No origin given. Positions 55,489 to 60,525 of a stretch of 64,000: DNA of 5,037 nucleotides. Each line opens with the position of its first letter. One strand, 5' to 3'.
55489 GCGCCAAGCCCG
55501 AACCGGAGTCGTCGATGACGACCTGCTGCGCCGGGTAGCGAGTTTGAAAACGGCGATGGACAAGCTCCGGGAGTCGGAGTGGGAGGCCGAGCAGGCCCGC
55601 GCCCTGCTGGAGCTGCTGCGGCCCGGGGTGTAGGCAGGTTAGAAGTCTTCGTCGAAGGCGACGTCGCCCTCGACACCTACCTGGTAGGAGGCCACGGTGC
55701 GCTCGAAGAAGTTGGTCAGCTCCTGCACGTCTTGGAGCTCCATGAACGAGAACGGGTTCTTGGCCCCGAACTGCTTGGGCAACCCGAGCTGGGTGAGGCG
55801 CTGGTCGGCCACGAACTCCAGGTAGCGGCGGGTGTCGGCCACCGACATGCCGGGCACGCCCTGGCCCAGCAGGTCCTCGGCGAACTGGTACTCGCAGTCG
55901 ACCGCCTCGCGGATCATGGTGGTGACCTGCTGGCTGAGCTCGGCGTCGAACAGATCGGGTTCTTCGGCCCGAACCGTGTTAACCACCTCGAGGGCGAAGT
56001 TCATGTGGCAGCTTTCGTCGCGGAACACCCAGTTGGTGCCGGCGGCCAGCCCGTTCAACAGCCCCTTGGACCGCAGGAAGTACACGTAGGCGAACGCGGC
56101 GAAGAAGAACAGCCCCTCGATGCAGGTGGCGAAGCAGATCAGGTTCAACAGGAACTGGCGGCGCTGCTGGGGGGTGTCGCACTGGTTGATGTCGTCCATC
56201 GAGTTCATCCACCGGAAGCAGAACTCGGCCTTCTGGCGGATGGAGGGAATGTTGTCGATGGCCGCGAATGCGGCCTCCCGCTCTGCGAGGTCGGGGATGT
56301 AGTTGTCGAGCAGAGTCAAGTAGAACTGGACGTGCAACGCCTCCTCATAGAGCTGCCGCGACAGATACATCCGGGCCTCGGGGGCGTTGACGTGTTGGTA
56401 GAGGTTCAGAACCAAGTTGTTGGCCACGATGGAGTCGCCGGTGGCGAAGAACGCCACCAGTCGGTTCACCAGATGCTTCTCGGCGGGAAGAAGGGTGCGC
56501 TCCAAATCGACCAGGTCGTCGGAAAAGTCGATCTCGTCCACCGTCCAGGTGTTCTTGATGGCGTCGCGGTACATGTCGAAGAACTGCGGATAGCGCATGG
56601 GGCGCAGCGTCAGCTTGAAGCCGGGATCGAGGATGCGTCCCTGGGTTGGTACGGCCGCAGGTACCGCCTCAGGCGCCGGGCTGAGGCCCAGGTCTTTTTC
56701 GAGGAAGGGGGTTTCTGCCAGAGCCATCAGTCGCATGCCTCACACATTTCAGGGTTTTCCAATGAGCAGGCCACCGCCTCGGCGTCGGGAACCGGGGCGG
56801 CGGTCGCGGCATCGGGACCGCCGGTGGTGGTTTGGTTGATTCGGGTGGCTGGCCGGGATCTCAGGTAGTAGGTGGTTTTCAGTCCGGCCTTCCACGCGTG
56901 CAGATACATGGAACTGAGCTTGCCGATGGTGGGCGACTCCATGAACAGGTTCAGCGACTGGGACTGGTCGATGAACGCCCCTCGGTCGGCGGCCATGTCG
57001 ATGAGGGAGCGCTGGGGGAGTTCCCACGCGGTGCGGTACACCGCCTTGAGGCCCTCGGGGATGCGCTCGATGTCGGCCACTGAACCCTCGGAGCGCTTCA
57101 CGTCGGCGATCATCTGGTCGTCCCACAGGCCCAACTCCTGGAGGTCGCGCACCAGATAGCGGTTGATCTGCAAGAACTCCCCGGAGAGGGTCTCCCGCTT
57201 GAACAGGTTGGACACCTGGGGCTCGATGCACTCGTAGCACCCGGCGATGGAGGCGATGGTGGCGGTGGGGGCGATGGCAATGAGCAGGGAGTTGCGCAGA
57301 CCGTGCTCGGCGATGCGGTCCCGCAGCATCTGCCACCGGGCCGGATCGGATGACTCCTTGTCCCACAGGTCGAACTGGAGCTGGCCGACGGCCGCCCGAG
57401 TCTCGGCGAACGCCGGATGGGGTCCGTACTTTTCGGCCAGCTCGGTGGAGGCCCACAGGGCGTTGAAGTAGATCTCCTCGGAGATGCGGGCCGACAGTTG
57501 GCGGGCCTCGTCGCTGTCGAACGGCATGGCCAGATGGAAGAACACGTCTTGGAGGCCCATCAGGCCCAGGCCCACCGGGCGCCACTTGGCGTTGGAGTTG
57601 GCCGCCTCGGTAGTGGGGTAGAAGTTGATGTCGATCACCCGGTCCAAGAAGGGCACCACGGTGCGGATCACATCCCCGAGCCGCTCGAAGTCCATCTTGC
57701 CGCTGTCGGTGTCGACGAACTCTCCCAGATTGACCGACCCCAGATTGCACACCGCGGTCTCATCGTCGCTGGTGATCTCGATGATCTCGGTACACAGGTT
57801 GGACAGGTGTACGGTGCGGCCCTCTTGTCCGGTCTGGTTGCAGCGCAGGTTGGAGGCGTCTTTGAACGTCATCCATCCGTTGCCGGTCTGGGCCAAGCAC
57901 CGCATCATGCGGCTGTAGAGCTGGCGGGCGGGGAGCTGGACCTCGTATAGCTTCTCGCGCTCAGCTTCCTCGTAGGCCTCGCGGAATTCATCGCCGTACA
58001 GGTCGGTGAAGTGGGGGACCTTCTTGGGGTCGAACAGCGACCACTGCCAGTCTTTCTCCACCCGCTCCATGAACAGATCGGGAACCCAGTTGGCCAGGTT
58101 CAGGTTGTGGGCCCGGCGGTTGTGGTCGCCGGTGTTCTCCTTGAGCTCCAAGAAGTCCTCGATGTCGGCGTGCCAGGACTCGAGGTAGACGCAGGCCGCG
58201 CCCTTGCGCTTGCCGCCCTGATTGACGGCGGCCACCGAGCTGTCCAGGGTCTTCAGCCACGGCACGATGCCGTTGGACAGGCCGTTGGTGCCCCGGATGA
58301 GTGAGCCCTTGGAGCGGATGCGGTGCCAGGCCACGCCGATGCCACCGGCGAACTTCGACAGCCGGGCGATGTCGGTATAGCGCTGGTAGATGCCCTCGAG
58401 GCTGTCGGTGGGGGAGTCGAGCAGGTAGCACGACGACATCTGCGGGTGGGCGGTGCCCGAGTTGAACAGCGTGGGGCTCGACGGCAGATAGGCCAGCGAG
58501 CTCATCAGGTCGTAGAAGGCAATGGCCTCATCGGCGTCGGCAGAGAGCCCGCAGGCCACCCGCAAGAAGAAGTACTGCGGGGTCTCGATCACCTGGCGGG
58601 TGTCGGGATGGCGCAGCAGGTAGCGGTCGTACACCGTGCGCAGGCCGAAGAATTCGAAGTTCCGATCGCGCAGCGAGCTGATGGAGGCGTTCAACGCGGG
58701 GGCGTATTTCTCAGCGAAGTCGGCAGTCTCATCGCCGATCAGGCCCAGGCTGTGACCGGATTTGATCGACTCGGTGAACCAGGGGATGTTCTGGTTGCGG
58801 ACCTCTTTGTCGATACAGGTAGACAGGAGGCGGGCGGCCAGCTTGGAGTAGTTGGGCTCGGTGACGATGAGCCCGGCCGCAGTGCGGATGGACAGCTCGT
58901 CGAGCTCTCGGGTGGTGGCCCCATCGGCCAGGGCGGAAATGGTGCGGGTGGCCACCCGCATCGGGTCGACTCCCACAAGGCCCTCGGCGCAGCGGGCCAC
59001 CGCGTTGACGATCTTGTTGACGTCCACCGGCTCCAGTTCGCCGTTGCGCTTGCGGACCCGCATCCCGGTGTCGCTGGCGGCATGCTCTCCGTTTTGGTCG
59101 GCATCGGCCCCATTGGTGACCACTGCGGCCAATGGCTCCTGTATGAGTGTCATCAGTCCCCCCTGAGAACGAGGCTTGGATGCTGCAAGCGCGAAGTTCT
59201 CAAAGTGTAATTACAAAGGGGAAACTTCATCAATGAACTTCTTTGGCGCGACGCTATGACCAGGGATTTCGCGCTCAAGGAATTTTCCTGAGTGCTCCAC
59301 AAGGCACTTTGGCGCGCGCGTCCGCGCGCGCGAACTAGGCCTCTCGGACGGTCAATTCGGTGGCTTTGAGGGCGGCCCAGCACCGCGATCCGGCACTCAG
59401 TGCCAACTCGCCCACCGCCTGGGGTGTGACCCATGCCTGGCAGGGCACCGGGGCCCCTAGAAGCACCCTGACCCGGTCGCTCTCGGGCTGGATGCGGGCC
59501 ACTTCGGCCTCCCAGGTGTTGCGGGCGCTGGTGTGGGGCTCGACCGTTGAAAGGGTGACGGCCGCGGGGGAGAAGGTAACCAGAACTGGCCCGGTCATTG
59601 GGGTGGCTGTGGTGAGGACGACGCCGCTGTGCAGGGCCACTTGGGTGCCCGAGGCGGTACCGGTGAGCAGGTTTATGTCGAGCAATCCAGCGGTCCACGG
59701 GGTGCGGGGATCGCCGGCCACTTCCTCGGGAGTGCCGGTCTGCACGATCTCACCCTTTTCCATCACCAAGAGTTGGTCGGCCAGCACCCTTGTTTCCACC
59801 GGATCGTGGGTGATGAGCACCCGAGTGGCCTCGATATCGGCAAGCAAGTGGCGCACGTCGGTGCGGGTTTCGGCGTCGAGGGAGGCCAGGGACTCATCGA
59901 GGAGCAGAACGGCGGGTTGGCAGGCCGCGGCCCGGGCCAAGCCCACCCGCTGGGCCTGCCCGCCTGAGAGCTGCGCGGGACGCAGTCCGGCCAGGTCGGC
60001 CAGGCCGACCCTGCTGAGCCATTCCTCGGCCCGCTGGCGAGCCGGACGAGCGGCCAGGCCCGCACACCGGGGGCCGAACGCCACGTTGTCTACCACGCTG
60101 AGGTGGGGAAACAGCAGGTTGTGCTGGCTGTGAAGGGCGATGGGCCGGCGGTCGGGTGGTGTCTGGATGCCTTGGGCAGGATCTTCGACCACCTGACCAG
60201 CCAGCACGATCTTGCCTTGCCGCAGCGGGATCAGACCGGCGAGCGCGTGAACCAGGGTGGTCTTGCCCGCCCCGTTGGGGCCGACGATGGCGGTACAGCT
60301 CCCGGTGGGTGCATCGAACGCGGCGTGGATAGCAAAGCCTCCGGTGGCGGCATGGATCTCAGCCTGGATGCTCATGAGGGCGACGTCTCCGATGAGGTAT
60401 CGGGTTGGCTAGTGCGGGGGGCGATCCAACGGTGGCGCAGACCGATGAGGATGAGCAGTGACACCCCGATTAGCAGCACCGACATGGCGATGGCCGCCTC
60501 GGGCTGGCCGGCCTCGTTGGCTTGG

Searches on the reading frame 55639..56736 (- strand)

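Call 110: search_protein_families(library=pfam, proteins=[window:55639-56736:-], max_evalue=0.001)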
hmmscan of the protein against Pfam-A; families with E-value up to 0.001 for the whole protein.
window:55639-56736:- (365 aa): 1 family
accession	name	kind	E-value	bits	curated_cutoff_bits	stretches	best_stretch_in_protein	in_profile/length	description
PF00268.27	Ribonuc_red_sm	-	6.6e-80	268.9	33.6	1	43-328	3-281/281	Ribonucleotide reductase, small chain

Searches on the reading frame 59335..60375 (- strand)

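Call 110: search_protein_families(library=pfam, proteins=[window:59335-60375:-], max_evalue=0.001)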
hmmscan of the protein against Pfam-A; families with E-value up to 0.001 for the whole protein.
window:59335-60375:- (346 aa): 7 families
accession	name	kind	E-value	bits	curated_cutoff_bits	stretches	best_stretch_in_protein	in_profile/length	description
PF00005.33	ABC_tran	-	1.6e-30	106.9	25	1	19-163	5-136/137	ABC transporter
PF03459.23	TOBE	-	2.1e-08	34.7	22.3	1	282-342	1-63/64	TOBE domain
PF02463.25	SMC_N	-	5.6e-07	29.6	40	0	24-46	23-45/220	RecF/RecN/SMC N terminal domain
PF13191.12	AAA_16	-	6.9e-05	23.8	32.6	1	17-188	13-166/167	AAA ATPase domain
PF13304.12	AAA_21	-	7.1e-05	23.4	27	1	27-48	1-22/304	AAA domain, putative AbiEii toxin, Type IV TA system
PF13476.12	AAA_23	-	0.00016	22.8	27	1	26-46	20-40/201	AAA domain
PF13555.12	AAA_29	-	0.00035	20.7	27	1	23-48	21-45/61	P-loop containing region of AAA domain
